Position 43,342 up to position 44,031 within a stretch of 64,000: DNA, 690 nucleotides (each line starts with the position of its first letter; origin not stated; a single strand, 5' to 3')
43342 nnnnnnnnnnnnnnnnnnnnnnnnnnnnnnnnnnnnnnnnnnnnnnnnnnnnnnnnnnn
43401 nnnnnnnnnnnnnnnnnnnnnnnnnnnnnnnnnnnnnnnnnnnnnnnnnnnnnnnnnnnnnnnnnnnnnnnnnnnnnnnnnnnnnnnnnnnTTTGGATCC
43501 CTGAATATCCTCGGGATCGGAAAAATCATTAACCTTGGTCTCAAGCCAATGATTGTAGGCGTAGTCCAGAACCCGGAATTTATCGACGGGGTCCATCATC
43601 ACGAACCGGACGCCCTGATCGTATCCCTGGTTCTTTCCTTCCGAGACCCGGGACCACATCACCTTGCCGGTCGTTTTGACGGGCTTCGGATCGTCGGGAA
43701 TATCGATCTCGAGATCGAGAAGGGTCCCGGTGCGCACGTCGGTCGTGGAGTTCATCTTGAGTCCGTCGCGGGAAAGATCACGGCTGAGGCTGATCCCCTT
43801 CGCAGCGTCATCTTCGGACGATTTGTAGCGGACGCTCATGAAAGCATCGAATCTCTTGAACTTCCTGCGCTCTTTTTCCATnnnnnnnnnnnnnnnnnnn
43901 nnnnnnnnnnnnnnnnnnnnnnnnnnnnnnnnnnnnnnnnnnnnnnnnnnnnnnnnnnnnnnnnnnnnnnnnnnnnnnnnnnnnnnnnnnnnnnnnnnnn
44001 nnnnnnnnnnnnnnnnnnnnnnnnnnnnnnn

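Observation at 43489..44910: Three c-di-GMP effector genes in a row (PilZ - YajQ - PilZ)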

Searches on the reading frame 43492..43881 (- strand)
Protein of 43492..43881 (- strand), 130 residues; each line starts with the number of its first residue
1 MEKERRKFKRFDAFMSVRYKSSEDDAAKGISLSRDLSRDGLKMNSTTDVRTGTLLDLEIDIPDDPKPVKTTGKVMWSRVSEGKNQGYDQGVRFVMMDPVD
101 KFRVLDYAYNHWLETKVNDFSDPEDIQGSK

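Call 3: search_protein_families(library=pfam, max_evalue=0.1, proteins=[window:43492-43881:-])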
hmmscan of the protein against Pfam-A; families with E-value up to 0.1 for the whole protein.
seq(130 aa): 1 family
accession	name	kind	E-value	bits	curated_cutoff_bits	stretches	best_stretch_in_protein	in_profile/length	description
PF07238.19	PilZ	-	3.6e-12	46.9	22.5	1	4-106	1-98/102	PilZ domain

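Call 9: find_homologous_proteins(query=window:43492-43881:-)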
Query seq(130 aa) (130 aa): 477 proteins with E <= 0.001 among 523 candidates; the best 120 are listed.
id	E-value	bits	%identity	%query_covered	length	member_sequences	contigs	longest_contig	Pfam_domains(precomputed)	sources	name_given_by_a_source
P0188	9.0e-81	286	100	100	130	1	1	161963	PF07238.20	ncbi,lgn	ncbi:MAG: PilZ domain-containing protein [Candidatus Omnitrophota bacterium]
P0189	1.3e-65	237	82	97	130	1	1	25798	PF07238.20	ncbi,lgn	-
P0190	1.9e-65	237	83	97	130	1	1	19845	PF07238.20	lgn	-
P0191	3.6e-65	236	80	97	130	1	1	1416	PF07238.20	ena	-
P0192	3.9e-65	235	83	97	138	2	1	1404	PF07238.20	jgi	-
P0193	7.4e-65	235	79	97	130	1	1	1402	PF07238.20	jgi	-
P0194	1.0e-64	234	79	97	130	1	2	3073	PF07238.20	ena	-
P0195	2.1e-64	233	81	97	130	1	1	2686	PF07238.20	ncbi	-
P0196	2.2e-64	233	81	97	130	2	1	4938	PF07238.20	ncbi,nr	ncbi:MAG TPA: PilZ domain-containing protein [bacterium]|nr:PilZ domain-containing protein [bacteriu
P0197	2.6e-64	233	79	96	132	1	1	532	PF07238.20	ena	-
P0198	4.3e-64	232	81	97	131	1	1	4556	PF07238.20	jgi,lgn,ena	-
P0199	5.9e-64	232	81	97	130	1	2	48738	PF07238.20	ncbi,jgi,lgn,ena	-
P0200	6.5e-64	232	80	97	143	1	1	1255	PF07238.20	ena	-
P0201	7.1e-64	231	79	97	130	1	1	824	PF07238.20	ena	-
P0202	1.1e-63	231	81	97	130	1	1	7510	PF07238.20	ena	-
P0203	1.2e-63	231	79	97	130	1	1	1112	PF07238.20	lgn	-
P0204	1.9e-63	230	80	97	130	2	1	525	PF07238.20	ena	-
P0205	2.4e-63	230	80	97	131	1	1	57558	PF07238.20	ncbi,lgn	-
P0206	4.0e-63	229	75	100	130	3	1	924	PF07238.20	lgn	-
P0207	4.4e-63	229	81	97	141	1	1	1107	PF07238.20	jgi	jgi:c-di-GMP-binding flagellar brake protein YcgR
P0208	7.1e-63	228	76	97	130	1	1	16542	PF07238.20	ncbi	-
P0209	8.8e-63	228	75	98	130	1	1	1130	PF07238.20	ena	-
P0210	1.0e-62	228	78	97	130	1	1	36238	PF07238.20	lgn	-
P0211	1.5e-62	227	76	97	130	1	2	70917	PF07238.20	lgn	-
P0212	1.6e-62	227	78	97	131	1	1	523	PF07238.20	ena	-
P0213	1.8e-62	227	77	97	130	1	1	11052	PF07238.20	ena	-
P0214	1.9e-62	227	78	97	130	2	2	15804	PF07238.20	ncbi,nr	ncbi:MAG: PilZ domain-containing protein [Candidatus Omnitrophica bacterium]|nr:PilZ domain-containi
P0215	2.0e-62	227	77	97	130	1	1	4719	PF07238.20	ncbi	-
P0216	2.4e-62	226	78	97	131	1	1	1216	PF07238.20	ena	-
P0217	3.0e-62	226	79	97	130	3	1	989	PF07238.20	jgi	jgi:c-di-GMP-binding flagellar brake protein YcgR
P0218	4.2e-62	226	77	97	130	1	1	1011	PF07238.20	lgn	-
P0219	7.0e-62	225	79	97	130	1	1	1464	PF07238.20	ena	-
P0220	1.1e-61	224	76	97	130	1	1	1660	PF07238.20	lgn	-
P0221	1.3e-61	224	78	97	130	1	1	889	PF07238.20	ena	-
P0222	1.5e-61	224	76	97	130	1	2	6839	PF07238.20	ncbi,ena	-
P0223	1.8e-61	224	76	97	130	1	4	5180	PF07238.20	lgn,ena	-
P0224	2.6e-61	223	77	97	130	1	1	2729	PF07238.20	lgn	-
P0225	2.8e-61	223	75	98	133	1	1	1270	PF07238.20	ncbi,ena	-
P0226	3.0e-61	223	79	97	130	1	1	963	PF07238.20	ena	-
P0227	3.7e-61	223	76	97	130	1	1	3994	PF07238.20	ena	-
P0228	3.9e-61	223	76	97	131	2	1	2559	PF07238.20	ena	-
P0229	4.5e-61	222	74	98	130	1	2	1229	PF07238.20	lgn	-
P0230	4.8e-61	222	77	97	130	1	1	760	PF07238.20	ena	-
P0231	5.0e-61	222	77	97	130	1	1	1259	PF07238.20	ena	-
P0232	5.3e-61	222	75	97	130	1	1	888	PF07238.20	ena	-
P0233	5.3e-61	222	76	97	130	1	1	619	PF07238.20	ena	-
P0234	5.5e-61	222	73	98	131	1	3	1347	PF07238.20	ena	-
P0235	5.8e-61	222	73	98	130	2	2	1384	PF07238.20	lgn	-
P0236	6.3e-61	222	75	97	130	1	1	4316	PF07238.20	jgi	jgi:c-di-GMP-binding flagellar brake protein YcgR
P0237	7.1e-61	222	76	97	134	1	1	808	PF07238.20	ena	-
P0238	7.8e-61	222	76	97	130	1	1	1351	PF07238.20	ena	-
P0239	8.5e-61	221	75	97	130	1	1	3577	PF07238.20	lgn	-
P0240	8.8e-61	221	77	97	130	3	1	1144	PF07238.20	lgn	-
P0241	9.6e-61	221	77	97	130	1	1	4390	PF07238.20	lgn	-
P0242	1.1e-60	221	74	98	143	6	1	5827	PF07238.20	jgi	jgi:c-di-GMP-binding flagellar brake protein YcgR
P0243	1.1e-60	221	75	97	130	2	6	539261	PF07238.20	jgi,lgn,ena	-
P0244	1.4e-60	221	76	97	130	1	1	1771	PF07238.20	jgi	jgi:c-di-GMP-binding flagellar brake protein YcgR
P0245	1.7e-60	221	78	96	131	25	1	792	PF07238.20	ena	-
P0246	1.9e-60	220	75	97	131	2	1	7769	PF07238.20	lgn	-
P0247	2.1e-60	220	77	97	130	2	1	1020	PF07238.20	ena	-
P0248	2.2e-60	220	73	99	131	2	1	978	PF07238.20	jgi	jgi:c-di-GMP-binding flagellar brake protein YcgR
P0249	2.5e-60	220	75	97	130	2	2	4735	PF07238.20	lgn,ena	-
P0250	2.8e-60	220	75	97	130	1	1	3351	PF07238.20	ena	-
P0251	2.9e-60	220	77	97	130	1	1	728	PF07238.20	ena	-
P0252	3.0e-60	220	75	97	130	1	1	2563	PF07238.20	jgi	-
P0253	3.5e-60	219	76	97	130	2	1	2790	PF07238.20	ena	-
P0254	3.6e-60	219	74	97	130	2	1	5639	PF07238.20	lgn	-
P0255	4.1e-60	219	76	97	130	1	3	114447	PF07238.20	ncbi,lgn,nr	ncbi:MAG: PilZ domain-containing protein [Candidatus Omnitrophica bacterium]|nr:PilZ domain-containi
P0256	4.1e-60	219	73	98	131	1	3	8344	PF07238.20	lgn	-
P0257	5.8e-60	219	76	97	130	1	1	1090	PF07238.20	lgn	-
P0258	7.2e-60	218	75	97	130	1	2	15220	PF07238.20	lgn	-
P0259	8.3e-60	218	73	97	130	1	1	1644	PF07238.20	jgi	-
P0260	8.8e-60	218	75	97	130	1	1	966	PF07238.20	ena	-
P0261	9.8e-60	218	75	97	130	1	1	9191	PF07238.20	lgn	-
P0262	1.0e-59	218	75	97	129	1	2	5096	PF07238.20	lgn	-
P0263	1.1e-59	218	75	98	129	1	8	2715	PF07238.20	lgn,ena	-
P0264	1.2e-59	218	75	97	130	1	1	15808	PF07238.20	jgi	jgi:c-di-GMP-binding flagellar brake protein YcgR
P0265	2.1e-59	217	75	97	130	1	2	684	PF07238.20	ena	-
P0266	2.3e-59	217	76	97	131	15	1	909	PF07238.20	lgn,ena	-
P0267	2.4e-59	217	73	97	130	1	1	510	PF07238.20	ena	-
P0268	2.7e-59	217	75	97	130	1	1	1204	PF07238.20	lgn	-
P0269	4.4e-59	216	73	98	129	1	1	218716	PF07238.20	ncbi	-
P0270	4.5e-59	216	73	97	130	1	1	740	PF07238.20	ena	-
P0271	5.0e-59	216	74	95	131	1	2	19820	PF07238.20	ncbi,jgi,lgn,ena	-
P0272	5.2e-59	216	73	97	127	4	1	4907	PF07238.20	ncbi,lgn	-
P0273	5.5e-59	216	73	97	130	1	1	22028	PF07238.20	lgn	-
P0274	6.1e-59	215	75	97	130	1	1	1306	PF07238.20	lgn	-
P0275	6.7e-59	215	74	97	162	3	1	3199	PF07238.20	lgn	-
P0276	7.0e-59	215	74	97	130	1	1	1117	PF07238.20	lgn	-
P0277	7.5e-59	215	74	97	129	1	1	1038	PF07238.20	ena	-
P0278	8.3e-59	215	75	95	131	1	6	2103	PF07238.20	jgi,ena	-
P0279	8.9e-59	215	72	97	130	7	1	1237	PF07238.20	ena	-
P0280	9.3e-59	215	73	97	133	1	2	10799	PF07238.20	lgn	-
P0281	9.6e-59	215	75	97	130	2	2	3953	PF07238.20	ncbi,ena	-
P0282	1.1e-58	215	74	96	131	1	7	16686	PF07238.20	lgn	-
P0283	1.1e-58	215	73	97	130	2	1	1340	PF07238.20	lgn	-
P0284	1.2e-58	215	73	97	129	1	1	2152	PF07238.20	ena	-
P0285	1.2e-58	214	74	97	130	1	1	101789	PF07238.20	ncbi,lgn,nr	ncbi:MAG: PilZ domain-containing protein [Candidatus Omnitrophota bacterium]|nr:PilZ domain-containi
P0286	1.2e-58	214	73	97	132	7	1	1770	PF07238.20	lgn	-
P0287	1.3e-58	214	72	97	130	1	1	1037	PF07238.20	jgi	jgi:hypothetical protein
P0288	1.3e-58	214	74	97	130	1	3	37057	PF07238.20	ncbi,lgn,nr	ncbi:MAG: PilZ domain-containing protein [Candidatus Omnitrophica bacterium]|nr:PilZ domain-containi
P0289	1.3e-58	214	75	97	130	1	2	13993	PF07238.20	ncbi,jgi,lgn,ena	-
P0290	1.8e-58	214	71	97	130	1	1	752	PF07238.20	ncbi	-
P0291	1.9e-58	214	73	97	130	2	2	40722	PF07238.20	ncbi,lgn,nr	ncbi:MAG: PilZ domain-containing protein [Candidatus Omnitrophica bacterium]|nr:PilZ domain-containi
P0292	2.2e-58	214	69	97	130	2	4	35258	PF07238.20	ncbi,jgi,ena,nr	ncbi:MAG: hypothetical protein A2Z83_09780 [Omnitrophica bacterium GWA2_52_8]|nr:MAG: hypothetical p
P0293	2.3e-58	214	74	97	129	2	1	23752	PF07238.20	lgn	-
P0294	2.3e-58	214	72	97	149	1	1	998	PF07238.20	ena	-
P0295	2.5e-58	214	72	97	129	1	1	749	PF07238.20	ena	-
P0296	2.5e-58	213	72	97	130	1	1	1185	PF07238.20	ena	-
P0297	2.6e-58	213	73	97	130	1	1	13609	PF07238.20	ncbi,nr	ncbi:MAG: PilZ domain-containing protein [Candidatus Omnitrophica bacterium]|nr:PilZ domain-containi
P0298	2.6e-58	213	74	97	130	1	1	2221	PF07238.20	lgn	-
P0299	3.5e-58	213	74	97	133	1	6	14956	PF07238.20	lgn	-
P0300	4.0e-58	213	72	97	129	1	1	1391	PF07238.20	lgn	-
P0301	4.9e-58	213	72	97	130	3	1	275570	PF07238.20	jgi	-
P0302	5.3e-58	212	75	97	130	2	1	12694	PF07238.20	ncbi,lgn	-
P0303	5.3e-58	212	73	97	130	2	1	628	PF07238.20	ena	-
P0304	5.7e-58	212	72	97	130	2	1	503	PF07238.20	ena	-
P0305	6.6e-58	212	74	96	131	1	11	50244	PF07238.20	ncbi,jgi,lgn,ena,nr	ncbi:MAG: PilZ domain-containing protein [Candidatus Omnitrophica bacterium]|nr:PilZ domain-containi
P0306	6.8e-58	212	71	97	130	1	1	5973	PF07238.20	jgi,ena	-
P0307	8.0e-58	212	74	97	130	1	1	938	PF07238.20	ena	-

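Call 11: find_related_loci(query=window:43492-43881:-, collection=genome_contigs, flank=6000)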
Query seq(130 aa) (130 aa) in genome_contigs; peptide patterns used: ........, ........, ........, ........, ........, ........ (x = any residue, [..] = any of these).
181 stretches matched a pattern; 73 encode a relative of the query (tblastn E <= 1e-3); 73 distinct loci.
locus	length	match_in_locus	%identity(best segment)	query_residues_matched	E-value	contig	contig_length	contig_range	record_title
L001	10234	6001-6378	76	1-126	2e-67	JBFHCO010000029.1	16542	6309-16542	MAG: Candidatus Omnitrophota bacterium isolate Mix_sand06.2021.04.Z.81 k141_849843_length_16542_cov_11.0018, whole genom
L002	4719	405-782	77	1-126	6e-67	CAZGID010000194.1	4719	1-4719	MAG TPA_asm: uncultured bacterium isolate SRP193661_co1_15 genome assembly, contig: NODE_18368_length_4719_cov_4.324185,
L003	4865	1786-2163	78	1-126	3e-67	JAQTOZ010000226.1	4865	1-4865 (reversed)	MAG: Candidatus Omnitrophota bacterium isolate STB_104 NODE_56956_length_4865_cov_3.155340_Sandtown_B, whole genome shot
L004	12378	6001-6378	76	1-126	3e-65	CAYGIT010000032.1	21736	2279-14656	MAG TPA_asm: uncultured bacterium isolate ERP113451_co3_34 genome assembly, contig: NODE_1758_length_21736_cov_6.965915,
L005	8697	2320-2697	74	1-126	8e-65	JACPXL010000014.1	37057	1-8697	MAG: Candidatus Omnitrophota bacterium isolate NC_groundwater_836_Pr1_B-0.1um_47_21 Montesol18_Bp1_scaffold_89327, whole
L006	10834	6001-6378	75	1-126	3e-64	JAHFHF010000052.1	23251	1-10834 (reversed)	MAG: Candidatus Omnitrophota bacterium isolate nzgw332 NODE_914_length_23252_cov_3.508582, whole genome shotgun sequence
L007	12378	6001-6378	74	1-126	7e-64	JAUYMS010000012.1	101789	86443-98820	MAG: Candidatus Omnitrophota bacterium isolate C24_metabat.bin.98 C24_k141_884970, whole genome shotgun sequence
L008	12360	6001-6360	79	8-126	5e-64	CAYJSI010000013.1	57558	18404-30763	MAG TPA_asm: uncultured bacterium isolate ERP125453_co1_405 genome assembly, contig: NODE_357_length_57558_cov_10.268577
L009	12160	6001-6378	73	1-126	8e-64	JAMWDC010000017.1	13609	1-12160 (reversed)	MAG: Candidatus Omnitrophota bacterium isolate QZM4_2.bins.380.Tibet NODE_17810_length_13609_cov_0.871236, whole genome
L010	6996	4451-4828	74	1-126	4e-63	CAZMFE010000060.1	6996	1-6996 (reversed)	MAG TPA_asm: uncultured bacterium isolate binchicken_co21_479 genome assembly, contig: NODE_11647_length_6996_cov_5.4149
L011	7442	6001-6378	69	1-126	3e-63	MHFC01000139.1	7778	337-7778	MAG: Omnitrophica bacterium GWA2_52_8 gwa2_scaffold_8840_b, whole genome shotgun sequence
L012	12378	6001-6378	71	1-126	2e-63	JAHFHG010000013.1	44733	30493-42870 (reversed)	MAG: Candidatus Omnitrophota bacterium isolate nzgw333 NODE_457_length_44734_cov_5.033824, whole genome shotgun sequence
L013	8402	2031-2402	74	1-125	6e-63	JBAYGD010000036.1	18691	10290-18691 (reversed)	MAG: Candidatus Omnitrophota bacterium isolate SO_2016_GW1_117 scaffold05089_OW334_2016, whole genome shotgun sequence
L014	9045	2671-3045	74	1-125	9e-63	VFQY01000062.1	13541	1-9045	MAG: Candidatus Omnitrophota bacterium isolate ZLKRG04 NODE_4603_length_13541_cov_3.526763, whole genome shotgun sequenc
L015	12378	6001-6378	73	1-126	1e-62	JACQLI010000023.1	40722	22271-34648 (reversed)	MAG: Candidatus Omnitrophota bacterium isolate NC_groundwater_1199_Ag_S-0.1um_47_39 S_p1_S3_coassembly_k141_512964, whol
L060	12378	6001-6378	63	1-126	5e-54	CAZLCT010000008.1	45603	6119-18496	MAG TPA_asm: uncultured bacterium isolate binchicken_co256_57 genome assembly, contig: NODE_990_length_45603_cov_5.42737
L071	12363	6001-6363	47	1-121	6e-37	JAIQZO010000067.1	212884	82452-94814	MAG: Candidatus Anammoxibacter sp. isolate OFTM134 OFTM134_66, whole genome shotgun sequence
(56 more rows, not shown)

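Call 24: search_protein_families(library=ncbifam, max_evalue=0.01, proteins=[window:43492-43881:-])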
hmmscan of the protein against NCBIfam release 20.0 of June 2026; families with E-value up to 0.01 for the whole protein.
seq(130 aa): 1 family
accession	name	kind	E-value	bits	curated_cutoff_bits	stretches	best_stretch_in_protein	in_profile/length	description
TIGR02266.1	gmx_TIGR02266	paralog_domain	8.6e-12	45.1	68.7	1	10-103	1-90/96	TIGR02266 family protein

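Call 34: search_solved_structures(query=window:43492-43881:-, max_evalue=1, show_alignments=3)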
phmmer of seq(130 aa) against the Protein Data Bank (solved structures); distinct sequences matched with E-value up to 1: 0.

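Call 57: predict_structure(alignment_id=A1)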
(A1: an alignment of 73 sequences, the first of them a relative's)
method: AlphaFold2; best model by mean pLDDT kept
length: 130 residues; sequences in the alignment: 73
mean_pLDDT: 81.8   pTM: 0.70
mean pLDDT of the five models: 81.8, 76.5, 76.2, 76.1, 74.5
residues with pLDDT >= 90: 60; 70-90: 45; 50-70: 13; < 50: 12
segments of 3 or more residues with pLDDT < 50: 1-5, 127-130
pLDDT, mean of each block of 10 residues (from residue 1): 51 88 83 88 90 94 92 93 82 92 90 72 47
secondary structure, 60 per line:
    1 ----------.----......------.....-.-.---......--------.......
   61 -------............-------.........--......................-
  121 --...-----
elements in order: E16-21 E28-32 E40-45 E54-60 E68-79 E87-95 H98-119
